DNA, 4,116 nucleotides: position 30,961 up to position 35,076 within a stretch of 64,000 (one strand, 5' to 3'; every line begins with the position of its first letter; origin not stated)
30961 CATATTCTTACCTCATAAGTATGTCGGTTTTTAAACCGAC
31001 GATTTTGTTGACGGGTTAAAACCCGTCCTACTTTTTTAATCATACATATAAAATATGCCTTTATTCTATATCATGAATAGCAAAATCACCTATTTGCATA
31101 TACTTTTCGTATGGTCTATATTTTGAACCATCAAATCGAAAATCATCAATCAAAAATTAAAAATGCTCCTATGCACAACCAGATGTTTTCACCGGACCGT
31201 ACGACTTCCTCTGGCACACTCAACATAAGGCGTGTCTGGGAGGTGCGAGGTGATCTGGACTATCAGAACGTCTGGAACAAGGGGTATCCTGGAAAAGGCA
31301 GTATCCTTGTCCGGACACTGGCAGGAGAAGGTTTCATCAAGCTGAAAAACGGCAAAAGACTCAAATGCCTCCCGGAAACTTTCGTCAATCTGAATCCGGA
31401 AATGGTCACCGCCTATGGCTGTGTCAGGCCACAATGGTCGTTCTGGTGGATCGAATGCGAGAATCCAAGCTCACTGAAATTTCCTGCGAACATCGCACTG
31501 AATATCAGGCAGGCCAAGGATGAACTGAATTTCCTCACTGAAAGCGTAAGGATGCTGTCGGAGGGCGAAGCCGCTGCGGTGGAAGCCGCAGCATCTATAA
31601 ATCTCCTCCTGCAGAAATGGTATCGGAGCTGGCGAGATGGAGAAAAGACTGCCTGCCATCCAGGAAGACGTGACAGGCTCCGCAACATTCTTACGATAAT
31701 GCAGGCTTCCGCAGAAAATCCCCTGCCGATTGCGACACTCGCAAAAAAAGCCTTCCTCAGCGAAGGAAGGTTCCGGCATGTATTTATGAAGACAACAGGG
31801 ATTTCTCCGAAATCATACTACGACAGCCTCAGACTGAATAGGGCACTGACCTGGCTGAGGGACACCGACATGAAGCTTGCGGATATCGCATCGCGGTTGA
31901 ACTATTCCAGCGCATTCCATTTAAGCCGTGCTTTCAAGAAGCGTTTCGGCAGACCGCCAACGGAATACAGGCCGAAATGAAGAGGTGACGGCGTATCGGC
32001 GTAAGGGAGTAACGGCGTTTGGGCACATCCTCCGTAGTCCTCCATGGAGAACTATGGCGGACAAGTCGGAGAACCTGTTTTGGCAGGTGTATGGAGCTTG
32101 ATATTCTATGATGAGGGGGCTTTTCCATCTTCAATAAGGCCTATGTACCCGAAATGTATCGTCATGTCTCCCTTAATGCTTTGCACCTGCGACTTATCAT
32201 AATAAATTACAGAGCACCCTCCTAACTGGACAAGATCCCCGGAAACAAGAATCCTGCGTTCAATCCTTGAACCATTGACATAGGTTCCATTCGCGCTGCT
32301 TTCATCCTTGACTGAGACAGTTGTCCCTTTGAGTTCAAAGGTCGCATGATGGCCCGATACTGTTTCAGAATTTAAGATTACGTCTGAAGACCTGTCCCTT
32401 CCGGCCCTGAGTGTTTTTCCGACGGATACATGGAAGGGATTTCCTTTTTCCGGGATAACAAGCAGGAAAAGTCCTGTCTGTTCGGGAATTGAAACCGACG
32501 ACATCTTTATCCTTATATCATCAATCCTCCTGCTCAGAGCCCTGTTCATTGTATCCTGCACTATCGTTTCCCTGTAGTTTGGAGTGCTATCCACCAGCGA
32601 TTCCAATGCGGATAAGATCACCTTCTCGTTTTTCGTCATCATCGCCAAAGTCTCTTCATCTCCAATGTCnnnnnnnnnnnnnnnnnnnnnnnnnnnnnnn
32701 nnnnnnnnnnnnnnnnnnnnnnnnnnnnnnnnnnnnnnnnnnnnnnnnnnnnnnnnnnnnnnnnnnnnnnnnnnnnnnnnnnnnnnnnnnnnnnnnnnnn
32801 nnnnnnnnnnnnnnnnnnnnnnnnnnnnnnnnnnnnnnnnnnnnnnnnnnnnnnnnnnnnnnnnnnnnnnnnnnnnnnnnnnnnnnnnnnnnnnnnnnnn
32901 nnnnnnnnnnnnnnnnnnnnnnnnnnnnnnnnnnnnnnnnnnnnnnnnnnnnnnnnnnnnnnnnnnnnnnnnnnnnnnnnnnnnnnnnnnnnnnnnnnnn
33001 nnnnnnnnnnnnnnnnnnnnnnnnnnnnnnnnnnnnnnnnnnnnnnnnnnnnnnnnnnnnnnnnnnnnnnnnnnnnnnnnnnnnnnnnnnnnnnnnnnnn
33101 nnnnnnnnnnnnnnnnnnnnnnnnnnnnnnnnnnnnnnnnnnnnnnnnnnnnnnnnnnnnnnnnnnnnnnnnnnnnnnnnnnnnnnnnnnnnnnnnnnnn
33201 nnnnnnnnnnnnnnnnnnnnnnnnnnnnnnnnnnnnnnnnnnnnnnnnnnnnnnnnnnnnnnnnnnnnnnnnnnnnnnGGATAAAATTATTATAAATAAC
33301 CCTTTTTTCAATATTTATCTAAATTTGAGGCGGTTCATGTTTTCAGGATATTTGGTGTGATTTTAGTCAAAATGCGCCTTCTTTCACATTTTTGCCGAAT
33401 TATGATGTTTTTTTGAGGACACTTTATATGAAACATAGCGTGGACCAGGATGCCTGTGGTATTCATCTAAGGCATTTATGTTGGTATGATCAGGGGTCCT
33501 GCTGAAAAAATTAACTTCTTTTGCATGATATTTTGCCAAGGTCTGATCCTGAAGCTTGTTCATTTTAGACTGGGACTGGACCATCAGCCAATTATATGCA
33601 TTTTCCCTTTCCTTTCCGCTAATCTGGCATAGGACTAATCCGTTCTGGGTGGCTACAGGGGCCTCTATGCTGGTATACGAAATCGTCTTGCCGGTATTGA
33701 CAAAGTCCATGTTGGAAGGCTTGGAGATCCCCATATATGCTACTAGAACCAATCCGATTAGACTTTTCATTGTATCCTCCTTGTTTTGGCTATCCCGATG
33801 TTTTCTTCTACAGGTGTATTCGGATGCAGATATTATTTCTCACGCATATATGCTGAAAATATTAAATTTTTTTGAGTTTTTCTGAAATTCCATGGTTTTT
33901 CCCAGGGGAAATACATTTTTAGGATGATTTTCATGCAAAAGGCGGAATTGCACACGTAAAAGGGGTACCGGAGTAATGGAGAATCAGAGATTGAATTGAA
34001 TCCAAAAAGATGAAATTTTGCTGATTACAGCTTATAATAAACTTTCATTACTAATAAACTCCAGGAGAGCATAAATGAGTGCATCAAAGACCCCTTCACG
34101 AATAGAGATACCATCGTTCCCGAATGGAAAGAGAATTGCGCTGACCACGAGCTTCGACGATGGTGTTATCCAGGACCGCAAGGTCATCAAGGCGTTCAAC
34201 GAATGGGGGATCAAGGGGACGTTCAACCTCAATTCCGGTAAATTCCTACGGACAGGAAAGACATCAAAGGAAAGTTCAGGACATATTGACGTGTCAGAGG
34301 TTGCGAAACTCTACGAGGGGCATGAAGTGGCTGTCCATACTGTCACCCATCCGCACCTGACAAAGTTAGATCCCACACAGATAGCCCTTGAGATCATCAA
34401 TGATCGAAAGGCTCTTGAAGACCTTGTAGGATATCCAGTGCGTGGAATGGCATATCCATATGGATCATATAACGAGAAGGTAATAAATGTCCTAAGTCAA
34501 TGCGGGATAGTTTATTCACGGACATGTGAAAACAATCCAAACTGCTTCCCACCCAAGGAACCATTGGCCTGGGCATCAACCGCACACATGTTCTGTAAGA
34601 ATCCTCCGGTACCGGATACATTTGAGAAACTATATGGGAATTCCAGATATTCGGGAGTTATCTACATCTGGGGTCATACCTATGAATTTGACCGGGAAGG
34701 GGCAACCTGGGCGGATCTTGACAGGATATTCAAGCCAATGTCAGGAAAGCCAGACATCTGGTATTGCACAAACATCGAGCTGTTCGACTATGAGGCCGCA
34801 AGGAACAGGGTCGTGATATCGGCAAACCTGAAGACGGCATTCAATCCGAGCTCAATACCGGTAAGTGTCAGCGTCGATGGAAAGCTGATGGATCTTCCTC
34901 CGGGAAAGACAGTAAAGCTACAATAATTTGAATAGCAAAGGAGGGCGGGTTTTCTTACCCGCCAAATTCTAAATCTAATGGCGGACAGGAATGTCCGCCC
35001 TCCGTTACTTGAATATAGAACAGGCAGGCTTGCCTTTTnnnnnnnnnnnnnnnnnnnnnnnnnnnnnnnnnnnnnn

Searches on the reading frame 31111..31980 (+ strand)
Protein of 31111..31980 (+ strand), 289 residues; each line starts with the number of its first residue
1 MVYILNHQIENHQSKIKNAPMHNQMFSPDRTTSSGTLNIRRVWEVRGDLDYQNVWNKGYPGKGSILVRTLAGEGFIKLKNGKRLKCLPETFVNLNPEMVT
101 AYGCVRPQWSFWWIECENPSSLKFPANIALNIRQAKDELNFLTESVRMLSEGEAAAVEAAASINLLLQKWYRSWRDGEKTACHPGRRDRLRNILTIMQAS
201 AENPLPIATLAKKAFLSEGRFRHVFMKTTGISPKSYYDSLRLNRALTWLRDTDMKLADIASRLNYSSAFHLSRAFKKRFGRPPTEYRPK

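Call 70: search_protein_families(library=pfam, proteins=[window:31111-31980:+], max_evalue=0.00001)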
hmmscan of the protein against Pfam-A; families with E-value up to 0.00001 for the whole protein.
window:31111-31980:+ (289 aa): 2 families
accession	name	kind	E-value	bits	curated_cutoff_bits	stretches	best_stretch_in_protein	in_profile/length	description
PF12833.13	HTH_18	-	4.6e-22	78.5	33.6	1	210-287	1-78/80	Helix-turn-helix domain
PF00165.29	HTH_AraC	-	1.7e-15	57.1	26.6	1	249-287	1-41/42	Bacterial regulatory helix-turn-helix proteins, AraC family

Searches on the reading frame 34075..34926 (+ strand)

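Call 70: search_protein_families(library=pfam, proteins=[window:34075-34926:+], max_evalue=0.00001)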
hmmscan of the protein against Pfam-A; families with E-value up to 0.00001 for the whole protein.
window:34075-34926:+ (283 aa): 1 family
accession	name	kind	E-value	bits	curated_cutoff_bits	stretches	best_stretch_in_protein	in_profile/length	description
PF01522.26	Polysacc_deac_1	-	4e-21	75.7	23.1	1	18-147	6-123/124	Polysaccharide deacetylase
